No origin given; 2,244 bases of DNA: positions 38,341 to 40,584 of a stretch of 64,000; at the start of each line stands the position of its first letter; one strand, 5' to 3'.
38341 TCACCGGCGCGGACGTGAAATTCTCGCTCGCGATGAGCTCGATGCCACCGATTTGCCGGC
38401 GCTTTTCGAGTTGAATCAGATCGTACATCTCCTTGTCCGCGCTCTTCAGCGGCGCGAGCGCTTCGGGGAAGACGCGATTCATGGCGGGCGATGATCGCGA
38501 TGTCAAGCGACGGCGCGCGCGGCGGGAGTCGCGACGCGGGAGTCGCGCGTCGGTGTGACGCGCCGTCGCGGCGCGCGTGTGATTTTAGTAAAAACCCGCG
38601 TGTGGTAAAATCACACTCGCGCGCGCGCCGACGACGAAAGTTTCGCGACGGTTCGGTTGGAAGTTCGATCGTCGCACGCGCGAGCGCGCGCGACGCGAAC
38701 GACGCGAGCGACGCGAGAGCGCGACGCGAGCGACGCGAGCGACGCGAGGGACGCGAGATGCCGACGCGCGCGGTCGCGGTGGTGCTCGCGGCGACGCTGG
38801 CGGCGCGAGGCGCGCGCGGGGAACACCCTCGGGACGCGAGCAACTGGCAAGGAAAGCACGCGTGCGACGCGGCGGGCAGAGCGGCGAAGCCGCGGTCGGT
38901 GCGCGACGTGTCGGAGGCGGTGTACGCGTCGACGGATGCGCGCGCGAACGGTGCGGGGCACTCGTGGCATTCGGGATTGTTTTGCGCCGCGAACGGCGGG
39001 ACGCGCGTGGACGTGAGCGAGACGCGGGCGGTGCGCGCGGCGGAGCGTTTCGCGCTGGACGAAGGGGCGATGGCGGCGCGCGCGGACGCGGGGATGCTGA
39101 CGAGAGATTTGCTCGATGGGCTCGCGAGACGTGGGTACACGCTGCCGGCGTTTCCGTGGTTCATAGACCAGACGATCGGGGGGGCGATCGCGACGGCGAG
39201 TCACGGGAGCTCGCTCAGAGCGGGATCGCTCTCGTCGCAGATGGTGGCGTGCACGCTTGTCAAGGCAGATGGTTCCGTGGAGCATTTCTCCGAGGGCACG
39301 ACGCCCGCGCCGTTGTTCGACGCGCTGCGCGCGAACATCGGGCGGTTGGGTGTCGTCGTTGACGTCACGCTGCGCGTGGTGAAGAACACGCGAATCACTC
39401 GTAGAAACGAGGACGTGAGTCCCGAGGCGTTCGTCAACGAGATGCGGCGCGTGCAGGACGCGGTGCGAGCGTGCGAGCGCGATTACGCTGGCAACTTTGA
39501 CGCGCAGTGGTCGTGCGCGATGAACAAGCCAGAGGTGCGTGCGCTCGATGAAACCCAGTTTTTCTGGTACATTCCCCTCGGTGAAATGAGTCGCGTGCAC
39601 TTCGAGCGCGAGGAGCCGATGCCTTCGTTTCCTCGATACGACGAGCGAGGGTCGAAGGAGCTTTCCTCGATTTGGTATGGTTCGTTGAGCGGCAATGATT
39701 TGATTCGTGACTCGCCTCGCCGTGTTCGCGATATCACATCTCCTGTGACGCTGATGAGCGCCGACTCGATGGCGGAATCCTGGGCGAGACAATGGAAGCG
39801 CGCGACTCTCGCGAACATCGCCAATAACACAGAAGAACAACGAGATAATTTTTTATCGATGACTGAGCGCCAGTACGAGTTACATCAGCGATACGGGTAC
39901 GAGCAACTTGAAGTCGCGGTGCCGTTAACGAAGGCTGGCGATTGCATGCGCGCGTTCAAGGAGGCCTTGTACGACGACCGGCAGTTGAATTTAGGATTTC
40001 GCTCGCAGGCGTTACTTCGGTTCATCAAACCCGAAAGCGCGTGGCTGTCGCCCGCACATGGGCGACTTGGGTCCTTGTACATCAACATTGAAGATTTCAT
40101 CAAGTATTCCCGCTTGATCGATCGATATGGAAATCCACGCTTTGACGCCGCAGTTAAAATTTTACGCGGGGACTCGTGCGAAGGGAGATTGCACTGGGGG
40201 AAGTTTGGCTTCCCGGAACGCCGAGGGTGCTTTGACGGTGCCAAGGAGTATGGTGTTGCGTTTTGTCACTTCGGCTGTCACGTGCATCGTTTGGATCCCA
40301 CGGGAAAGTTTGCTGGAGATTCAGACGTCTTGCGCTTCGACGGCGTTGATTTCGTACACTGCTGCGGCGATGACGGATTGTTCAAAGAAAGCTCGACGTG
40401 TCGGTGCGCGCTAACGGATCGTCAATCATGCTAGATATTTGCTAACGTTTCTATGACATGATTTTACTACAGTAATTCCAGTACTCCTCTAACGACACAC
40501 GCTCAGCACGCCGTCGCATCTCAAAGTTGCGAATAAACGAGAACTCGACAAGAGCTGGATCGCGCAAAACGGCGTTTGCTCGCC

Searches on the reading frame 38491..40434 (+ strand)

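Call 40: search_protein_families(library=pfam, proteins=[window:38491-40434:+], max_evalue=0.001)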
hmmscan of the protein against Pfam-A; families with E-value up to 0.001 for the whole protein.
window:38491-40434:+ (647 aa): 2 families
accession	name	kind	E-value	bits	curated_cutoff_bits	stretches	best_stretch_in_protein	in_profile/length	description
PF01565.28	FAD_binding_4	-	2.9e-15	56.6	26.4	1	132-266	5-138/139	FAD binding domain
PF04030.19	ALO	-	1e-07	32.3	23.1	1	443-609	98-252/258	D-arabinono-1,4-lactone oxidase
